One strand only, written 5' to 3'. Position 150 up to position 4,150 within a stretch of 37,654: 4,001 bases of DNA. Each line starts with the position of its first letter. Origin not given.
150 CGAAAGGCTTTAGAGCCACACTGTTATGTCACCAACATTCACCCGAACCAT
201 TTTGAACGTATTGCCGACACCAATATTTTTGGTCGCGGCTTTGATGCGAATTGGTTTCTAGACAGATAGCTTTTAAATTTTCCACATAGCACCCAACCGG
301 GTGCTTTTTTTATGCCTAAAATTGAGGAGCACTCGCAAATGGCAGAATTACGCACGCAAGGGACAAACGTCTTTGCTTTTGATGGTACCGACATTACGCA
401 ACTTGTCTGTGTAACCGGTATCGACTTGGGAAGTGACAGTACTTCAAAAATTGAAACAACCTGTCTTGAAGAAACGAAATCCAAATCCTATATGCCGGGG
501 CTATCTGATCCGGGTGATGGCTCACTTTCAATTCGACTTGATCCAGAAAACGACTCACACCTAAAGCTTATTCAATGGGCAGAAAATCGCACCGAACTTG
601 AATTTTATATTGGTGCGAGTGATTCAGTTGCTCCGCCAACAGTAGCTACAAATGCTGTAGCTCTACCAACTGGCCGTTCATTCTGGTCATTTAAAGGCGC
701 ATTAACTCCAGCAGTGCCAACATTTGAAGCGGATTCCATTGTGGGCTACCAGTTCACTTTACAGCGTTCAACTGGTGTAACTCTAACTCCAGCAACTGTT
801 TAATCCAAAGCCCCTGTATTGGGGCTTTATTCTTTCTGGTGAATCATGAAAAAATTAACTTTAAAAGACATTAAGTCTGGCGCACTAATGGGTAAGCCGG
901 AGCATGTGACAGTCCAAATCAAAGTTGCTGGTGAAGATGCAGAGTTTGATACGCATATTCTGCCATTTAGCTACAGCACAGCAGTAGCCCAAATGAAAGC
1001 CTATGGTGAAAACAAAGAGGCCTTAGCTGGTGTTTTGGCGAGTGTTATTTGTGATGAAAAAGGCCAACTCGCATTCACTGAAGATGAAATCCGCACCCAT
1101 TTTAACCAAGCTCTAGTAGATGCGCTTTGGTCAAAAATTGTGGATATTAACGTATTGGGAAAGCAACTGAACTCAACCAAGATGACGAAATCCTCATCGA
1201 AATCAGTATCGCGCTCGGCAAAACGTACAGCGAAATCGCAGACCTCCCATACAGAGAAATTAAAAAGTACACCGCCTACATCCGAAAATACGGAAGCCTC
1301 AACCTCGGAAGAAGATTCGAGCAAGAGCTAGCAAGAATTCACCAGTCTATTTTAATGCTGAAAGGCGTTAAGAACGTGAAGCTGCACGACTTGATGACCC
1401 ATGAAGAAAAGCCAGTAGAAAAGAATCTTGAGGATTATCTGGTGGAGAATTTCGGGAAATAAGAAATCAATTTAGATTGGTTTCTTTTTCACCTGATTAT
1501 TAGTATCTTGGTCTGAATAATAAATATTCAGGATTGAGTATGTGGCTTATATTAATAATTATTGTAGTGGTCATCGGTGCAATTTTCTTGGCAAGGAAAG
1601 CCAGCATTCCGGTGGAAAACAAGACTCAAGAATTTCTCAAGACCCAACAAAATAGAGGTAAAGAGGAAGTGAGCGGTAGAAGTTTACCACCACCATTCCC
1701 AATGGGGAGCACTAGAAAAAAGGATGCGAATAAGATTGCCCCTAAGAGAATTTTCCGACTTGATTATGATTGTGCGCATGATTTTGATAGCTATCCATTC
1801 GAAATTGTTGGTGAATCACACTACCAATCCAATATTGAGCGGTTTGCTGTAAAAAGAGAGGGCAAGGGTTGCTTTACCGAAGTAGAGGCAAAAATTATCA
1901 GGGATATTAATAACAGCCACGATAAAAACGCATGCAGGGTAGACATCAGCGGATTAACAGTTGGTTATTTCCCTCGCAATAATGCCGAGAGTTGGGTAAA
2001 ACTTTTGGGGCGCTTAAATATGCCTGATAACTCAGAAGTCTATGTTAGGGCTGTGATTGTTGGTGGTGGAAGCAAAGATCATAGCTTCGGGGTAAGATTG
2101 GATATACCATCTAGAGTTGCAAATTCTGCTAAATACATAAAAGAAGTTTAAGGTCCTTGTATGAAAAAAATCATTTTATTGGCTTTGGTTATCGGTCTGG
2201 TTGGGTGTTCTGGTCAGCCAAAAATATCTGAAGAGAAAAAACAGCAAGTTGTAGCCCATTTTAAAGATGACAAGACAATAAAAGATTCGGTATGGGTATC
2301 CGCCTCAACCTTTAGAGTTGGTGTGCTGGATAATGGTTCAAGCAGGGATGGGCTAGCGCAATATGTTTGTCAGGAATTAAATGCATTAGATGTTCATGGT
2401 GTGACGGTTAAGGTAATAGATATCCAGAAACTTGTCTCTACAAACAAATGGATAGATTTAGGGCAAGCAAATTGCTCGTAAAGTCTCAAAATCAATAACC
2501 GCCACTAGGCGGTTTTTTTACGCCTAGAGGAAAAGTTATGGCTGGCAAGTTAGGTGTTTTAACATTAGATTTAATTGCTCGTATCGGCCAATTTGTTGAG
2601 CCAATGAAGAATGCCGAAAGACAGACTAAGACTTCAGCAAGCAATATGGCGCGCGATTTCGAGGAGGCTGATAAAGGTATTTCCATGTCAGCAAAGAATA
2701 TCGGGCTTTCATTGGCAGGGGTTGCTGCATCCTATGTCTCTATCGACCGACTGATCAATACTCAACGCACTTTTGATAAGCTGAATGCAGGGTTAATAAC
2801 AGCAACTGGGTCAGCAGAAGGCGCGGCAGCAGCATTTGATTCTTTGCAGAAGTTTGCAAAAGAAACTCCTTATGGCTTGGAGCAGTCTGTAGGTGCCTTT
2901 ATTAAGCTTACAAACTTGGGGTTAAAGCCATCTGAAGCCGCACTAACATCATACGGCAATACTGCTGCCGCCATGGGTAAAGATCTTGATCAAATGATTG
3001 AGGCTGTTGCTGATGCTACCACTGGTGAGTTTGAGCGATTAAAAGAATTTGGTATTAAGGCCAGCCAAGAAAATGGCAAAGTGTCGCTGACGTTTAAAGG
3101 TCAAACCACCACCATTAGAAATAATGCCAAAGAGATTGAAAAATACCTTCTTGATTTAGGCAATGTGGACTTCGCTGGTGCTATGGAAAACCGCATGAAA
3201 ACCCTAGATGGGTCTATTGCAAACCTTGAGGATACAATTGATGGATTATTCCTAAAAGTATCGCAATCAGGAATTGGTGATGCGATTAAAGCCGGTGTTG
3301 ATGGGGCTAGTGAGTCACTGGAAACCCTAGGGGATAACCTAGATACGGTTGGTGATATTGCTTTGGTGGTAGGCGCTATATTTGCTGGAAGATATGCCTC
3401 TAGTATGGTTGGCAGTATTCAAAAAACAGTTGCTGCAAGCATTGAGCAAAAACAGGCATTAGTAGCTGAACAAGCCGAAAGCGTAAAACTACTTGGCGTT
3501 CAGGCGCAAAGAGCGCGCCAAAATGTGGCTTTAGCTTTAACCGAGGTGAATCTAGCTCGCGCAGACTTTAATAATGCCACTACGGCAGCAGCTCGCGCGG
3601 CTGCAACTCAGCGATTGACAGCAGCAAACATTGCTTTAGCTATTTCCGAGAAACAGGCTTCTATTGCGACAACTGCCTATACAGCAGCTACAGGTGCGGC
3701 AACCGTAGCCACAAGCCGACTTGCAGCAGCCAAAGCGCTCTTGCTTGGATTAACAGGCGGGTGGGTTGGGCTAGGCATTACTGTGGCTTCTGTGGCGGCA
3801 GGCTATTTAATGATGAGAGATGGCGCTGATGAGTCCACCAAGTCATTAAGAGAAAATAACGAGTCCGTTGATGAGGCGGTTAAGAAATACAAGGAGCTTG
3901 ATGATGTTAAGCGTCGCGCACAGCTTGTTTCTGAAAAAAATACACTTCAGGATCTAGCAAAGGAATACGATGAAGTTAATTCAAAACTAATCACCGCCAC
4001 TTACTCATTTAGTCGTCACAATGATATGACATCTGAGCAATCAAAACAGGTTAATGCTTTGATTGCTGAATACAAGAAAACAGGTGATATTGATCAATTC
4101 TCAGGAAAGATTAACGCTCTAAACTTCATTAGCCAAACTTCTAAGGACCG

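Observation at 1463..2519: Terminator-bracketed two-gene cassette (membrane-anchored HIRAN-like protein plus lipoprotein) inserted between the GT chaperone and the tape measure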

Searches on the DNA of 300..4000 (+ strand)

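Call 6: search_dna_similar(query=window:300-4000:+, collection=phages, mode=distant, max_rows=30)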
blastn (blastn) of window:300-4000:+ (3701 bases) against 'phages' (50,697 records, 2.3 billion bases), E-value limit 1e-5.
Records with a match: 410; places in all: 410; records where one place covers at least 80% of the query: 0.
Best place of each record, by identity: 80-90% 12; 60-80% 398.
By first word of the organism name: Salmonella 259; Escherichia 73; Pseudomonas 18; Vibrio 16; Xanthomonas 9; Kagunavirus 8; Serratia 6; Acinetobacter 5; Klebsiella 4; Stenotrophomonas 3; and 7 more.
By host as written in the record: Salmonella enterica subsp. enterica serovar Enteritidis 47; Salmonella enterica 45; Escherichia coli 38; Salmonella sp. 33; - 24; Salmonella enterica subsp. enterica serovar Enteritidis PT1 18; Salmonella enterica subsp. enterica serovar Typhimurium 14; Salmonella enterica serovar Enteritidis 11; and 93 more.
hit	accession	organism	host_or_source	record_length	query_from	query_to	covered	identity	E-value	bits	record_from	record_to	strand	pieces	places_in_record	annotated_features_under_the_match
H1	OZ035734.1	Kagunavirus NRG857CP3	-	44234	2462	2985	14%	65.8%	2e-23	118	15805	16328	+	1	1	record has no annotation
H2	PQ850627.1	Escherichia phage SonjaBuckley_Bas74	Escherichia coli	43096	2462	2912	12%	67.7%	3e-33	150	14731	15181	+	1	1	tail length tape measure protein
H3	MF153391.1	Escherichia phage ST20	Escherichia coli O165:H8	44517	2462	2912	12%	67.3%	2e-30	141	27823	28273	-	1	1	putative tape measure protein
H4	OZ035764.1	Kagunavirus 536P11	-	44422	2546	2985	12%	67.4%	2e-28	134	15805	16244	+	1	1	record has no annotation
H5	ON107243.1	Klebsiella phage 37P2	Klebsiella pneumoniae TCU_KP_37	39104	2548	2984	12%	67.1%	2e-28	134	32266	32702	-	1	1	tail tape measure protein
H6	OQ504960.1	Pseudomonas phage ZQG1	Stutzerimonas stutzeri NCTC10475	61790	2473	2889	11%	66.7%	2e-23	118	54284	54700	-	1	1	tail tape-measure protein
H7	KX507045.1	Vibrio phage 2E1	Vibrio anguillarum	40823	2527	2935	11%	68.0%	4e-32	147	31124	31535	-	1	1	tail tape measure protein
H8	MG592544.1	Vibrio phage 1.177.O._10N.286.45.E10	Vibrio sp. F12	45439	2527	2935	11%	66.5%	5e-24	120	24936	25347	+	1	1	hypothetical protein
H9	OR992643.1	Escherichia phage EP-M-A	Escherichia coli (EPEC)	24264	2546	2913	10%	70.3%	7e-35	157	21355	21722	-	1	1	record has no annotation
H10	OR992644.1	Escherichia phage EP-B-K_E2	Escherichia coli (EPEC)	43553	2546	2913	10%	70.3%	7e-35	157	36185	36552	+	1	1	record has no annotation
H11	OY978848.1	Klebsiella phage vB_Kpn_K21lambda1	-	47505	2552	2936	10%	66.2%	2e-15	92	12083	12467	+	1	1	hypothetical protein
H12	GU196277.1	Escherichia phage K1G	Escherichia coli O18:K1:H7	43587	2546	2912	10%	69.3%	4e-32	148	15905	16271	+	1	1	putative tape measure protein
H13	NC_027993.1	Escherichia phage K1G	Escherichia coli O18:K1:H7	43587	2546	2912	10%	69.3%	4e-32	148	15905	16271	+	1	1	tail length tape measure protein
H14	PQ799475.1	Escherichia phage vB_Ec_DUEC01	Escherichia coli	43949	2546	2913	10%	69.0%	3e-33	150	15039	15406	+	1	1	tail tape measure protein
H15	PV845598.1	Escherichia phage vB_EcoS_GZMU_E2010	Escherichia coli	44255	2546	2913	10%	68.8%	1e-31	146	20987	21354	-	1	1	tail tape measure protein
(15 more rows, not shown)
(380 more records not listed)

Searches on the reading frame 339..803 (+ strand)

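Call 3: search_protein_families(library=pfam, proteins=[window:339-803:+], max_evalue=1)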
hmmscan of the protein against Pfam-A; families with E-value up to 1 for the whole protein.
window:339-803:+ (154 aa): 2 families
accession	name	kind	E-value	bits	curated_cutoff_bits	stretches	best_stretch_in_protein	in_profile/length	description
PF16460.11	Phage_TTP_11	-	1.2e-43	148.9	28.4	1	4-151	3-152/154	Phage tail tube, TTP, lambda-like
PF16461.11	Phage_TTP_12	-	0.0033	17.8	26.1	1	17-89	17-91/135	Lambda phage tail tube protein, TTP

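Call 4: search_protein_families(library=phrogs, proteins=[window:339-803:+], max_evalue=0.1)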
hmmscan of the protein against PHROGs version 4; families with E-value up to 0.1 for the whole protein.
window:339-803:+ (154 aa): 1 family
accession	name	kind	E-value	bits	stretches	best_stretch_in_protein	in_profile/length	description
phrog_158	-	tail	3.7e-25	90.1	1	4-153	17-162/376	major tail protein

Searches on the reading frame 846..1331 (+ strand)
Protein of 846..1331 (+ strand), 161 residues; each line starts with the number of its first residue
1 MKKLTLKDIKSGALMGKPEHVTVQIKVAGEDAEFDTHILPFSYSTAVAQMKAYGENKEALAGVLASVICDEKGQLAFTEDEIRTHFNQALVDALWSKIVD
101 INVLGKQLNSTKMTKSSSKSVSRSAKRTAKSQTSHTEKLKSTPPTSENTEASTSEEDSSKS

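Call 3: search_protein_families(library=pfam, proteins=[window:846-1331:+], max_evalue=1)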
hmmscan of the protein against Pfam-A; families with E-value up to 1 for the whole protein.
window:846-1331:+ (161 aa): 1 family
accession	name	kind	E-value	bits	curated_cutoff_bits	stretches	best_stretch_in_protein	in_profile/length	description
PF16459.11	Phage_TAC_13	-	1.9e-22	79.9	28.8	1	9-102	3-98/98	Phage tail assembly chaperone, TAC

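Call 4: search_protein_families(library=phrogs, proteins=[window:846-1331:+], max_evalue=0.1)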
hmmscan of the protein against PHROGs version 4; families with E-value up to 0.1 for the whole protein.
window:846-1331:+ (161 aa): 3 families
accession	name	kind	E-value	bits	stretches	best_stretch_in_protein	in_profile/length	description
phrog_1749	-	tail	9.1e-30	104.6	1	1-131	1-135/140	tail assembly chaperone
phrog_344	-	tail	4.7e-06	27.7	1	50-122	61-133/137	tail assembly chaperone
phrog_30721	-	unknown function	0.023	15.6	1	50-99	26-75/162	-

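Call 13: find_related_loci(query=window:846-1331:+, collection=viral_contigs, flank=6000)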
Query window:846-1331:+ (161 aa) in viral_contigs; peptide patterns used: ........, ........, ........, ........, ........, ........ (x = any residue, [..] = any of these).
25 stretches matched a pattern; 17 encode a relative of the query (tblastn E <= 1e-3); 17 distinct loci.
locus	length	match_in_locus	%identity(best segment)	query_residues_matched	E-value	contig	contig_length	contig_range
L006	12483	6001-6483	99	1-161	3e-105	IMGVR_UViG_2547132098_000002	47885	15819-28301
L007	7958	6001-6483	98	1-161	4e-104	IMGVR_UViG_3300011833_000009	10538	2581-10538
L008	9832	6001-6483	98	1-161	7e-104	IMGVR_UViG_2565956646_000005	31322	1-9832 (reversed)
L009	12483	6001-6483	96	1-161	3e-102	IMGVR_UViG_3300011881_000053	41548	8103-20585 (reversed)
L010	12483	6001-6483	96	1-161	2e-102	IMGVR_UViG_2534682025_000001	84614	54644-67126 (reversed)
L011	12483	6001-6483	96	1-161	3e-102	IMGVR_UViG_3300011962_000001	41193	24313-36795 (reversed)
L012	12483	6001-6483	96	1-161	8e-102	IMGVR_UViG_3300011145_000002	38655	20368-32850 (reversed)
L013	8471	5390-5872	96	1-161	1e-101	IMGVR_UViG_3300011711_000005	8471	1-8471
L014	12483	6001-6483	96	1-161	2e-101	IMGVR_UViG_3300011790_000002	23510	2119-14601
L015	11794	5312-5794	86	1-161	3e-92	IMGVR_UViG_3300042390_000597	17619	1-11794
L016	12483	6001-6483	97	1-161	4e-103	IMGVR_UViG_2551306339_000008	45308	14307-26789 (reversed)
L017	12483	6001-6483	94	1-161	2e-90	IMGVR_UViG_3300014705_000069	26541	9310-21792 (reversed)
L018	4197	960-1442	85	1-161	5e-86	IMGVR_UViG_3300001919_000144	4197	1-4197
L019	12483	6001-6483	92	1-161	3e-85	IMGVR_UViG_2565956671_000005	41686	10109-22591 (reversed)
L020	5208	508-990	87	1-161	5e-84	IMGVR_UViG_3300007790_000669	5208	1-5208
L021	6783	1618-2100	85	1-161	4e-81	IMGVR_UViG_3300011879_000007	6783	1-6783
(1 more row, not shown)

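Call 14: find_related_loci(query=window:846-1331:+, collection=genome_contigs, flank=6000)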
Query window:846-1331:+ (161 aa) in genome_contigs; peptide patterns used: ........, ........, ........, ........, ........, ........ (x = any residue, [..] = any of these).
180 stretches matched a pattern; 2 encode a relative of the query (tblastn E <= 1e-3); 2 distinct loci.
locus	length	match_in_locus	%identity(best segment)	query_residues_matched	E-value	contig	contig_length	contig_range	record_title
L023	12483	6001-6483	96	1-161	2e-102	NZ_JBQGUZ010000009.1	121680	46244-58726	Acinetobacter lwoffii strain cz-1 ctg00009, whole genome shotgun sequence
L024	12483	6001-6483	94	1-161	5e-92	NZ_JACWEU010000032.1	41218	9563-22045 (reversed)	Acinetobacter lwoffii strain SU1904 scaffold_31, whole genome shotgun sequence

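Call 20: search_protein_families(library=padloc, proteins=[L012:6694-7569:+, L023:7316-7957:+, L006:6689-7219:+, L009:6691-7071:+, L014:7150-8082:+, L021:2565-3095:+, L021:2264-2605:+], max_evalue=0.01)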
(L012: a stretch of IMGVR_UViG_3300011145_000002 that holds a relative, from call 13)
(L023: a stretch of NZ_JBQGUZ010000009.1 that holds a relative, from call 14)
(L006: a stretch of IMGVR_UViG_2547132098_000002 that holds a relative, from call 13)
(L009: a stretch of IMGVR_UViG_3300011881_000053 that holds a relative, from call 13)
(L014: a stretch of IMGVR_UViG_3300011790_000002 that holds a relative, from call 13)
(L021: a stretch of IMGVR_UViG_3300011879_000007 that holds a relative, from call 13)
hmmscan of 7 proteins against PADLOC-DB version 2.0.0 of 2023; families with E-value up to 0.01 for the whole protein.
L012:6694-7569:+ (291 aa): 3 families
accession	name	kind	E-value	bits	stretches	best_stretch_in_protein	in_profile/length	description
PDLC05027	PDC-S48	-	4.7e-30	103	2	3-161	6-171/411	-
PDLC01247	DEDDh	-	6.5e-23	79.9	1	4-153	1-138/139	"CAS-I,CAS-II,CAS-III,CAS-IV,CAS-V,CAS-VI; associated"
PDLC05028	PDC-S48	-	6.7e-17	59.2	1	2-158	19-181/512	-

L023:7316-7957:+ (213 aa): 0 families

L006:6689-7219:+ (176 aa): 0 families

L009:6691-7071:+ (126 aa): 0 families

L014:7150-8082:+ (310 aa): 1 family
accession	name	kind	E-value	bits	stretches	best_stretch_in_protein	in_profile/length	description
PDLC04962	PDC-S22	-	1.2e-05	22.5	1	109-145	103-139/281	-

L021:2565-3095:+ (176 aa): 0 families

L021:2264-2605:+ (113 aa): 0 families

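Call 72: search_protein_families(library=pfam, proteins=[L012:6694-7569:+, L014:7150-8082:+, L008:7166-8101:+, L010:7580-8131:+, L021:2264-2605:+, L021:2565-3095:+, L008:6614-6925:-, L023:7316-7957:+, L006:6689-7219:+], max_evalue=0.01)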
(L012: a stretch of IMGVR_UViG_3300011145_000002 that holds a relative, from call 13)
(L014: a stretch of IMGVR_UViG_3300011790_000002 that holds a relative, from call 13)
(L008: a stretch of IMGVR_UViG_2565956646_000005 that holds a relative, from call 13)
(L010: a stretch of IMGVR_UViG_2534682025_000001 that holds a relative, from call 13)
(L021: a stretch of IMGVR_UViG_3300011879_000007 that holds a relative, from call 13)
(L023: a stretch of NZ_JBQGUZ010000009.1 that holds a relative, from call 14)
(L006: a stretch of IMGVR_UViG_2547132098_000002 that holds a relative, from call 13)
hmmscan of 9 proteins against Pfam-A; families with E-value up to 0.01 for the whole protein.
L012:6694-7569:+ (291 aa): 2 families
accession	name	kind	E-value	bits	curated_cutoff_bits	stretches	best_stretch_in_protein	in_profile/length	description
PF00929.31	RNase_T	-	9.3e-16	59.2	24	1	4-152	1-163/164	Exonuclease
PF16473.11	Rv2179c-like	-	1.7e-06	28.3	27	1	4-149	3-169/177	3'-5' exoribonuclease Rv2179c-like domain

L014:7150-8082:+ (310 aa): 2 families
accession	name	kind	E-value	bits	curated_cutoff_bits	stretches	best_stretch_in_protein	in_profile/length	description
PF04383.19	KilA-N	-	2.1e-22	79.4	23.8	1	50-145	6-104/107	KilA-N domain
PF10552.14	ORF6C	-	0.00025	21.4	22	1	176-219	66-109/114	ORF6C domain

L008:7166-8101:+ (311 aa): 2 families
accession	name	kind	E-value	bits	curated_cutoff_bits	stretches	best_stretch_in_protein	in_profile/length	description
PF02498.22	Bro-N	-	3.9e-12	47.1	25.6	1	54-143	7-93/96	BRO family, N-terminal domain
PF10552.14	ORF6C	-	0.00089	19.6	22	0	184-224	72-112/114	ORF6C domain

L010:7580-8131:+ (183 aa): 2 families
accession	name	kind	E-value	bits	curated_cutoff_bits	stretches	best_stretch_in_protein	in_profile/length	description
PF08346.17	AntA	-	7.5e-25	87.8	27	1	26-100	1-68/68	AntA/AntB antirepressor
PF10549.14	ORF11CD3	-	3.4e-10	40.4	25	1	127-176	5-54/54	ORF11CD3 domain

L021:2264-2605:+ (113 aa): 0 families

L021:2565-3095:+ (176 aa): 0 families

L008:6614-6925:- (103 aa): 1 family
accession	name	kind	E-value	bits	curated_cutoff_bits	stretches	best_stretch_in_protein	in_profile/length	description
PF03869.20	Arc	-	3.9e-09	36.7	20.4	1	6-44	5-43/50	Arc-like DNA binding domain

L023:7316-7957:+ (213 aa): 0 families

L006:6689-7219:+ (176 aa): 0 families

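Call 96: search_protein_families(library=ncbifam, proteins=[L012:6694-7569:+], max_evalue=0.01)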
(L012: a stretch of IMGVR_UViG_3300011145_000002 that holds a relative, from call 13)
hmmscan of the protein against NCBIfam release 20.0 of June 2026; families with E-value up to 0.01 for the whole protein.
L012:6694-7569:+ (291 aa): 29 families (the best 25 are shown)
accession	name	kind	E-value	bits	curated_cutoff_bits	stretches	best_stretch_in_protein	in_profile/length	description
NF004844.0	PRK06195.1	equivalog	5.5e-42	144.2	373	2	1-169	1-171/309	DNA polymerase III subunit epsilon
TIGR01407.1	dinG_rel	hypoth_equivalog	1.2e-15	56.9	547.7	1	3-157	2-162/889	putative DnaQ family exonuclease/DinG family helicase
NF005906.0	PRK07883.1-4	equivalog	6.2e-15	54.5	495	1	3-157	8-168/563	DEDD exonuclease domain-containing protein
NF001688.0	PRK00448.1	equivalog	6.6e-15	53.8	873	1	2-163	424-592/1445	PolC-type DNA polymerase III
NF005905.0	PRK07883.1-3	equivalog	8.2e-14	51.1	508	1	3-153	26-184/581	DEDD exonuclease domain-containing protein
TIGR01405.1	polC_Gram_pos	equivalog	1.1e-13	49.9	1043.45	1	2-159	190-353/1211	DNA polymerase III subunit alpha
NF006316.0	PRK08517.1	equivalog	1.4e-13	50.8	247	1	2-165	71-238/270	3'-5' exonuclease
NF005981.0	PRK08074.1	equivalog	1.4e-12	46.5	789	1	3-160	5-170/931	ATP-dependent DNA helicase DinG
NF005907.0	PRK07883.1-5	equivalog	2.4e-12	46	454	1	3-154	30-189/584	DEDD exonuclease domain-containing protein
NF005289.0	PRK06807.1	equivalog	4.1e-12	45.9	335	1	2-157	9-170/313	3'-5' exonuclease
NF005937.0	PRK07983.1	equivalog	1.1e-11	44.3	202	1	7-174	6-168/220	exodeoxyribonuclease X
NF005927.0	PRK07942.1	subfamily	1.3e-11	44.6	186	1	3-154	9-174/232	DNA polymerase III subunit epsilon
NF005569.0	PRK07246.1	equivalog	1.8e-11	43.1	794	1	3-160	9-169/820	bifunctional DnaQ family exonuclease/ATP-dependent helicase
NF005904.0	PRK07883.1-2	equivalog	3.3e-09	35.6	969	1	3-153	32-190/584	DEDD exonuclease domain-containing protein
TIGR00573.1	dnaq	subfamily_domain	5.2e-09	35.9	71.5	1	3-163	9-179/217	exonuclease, DNA polymerase III, epsilon subunit family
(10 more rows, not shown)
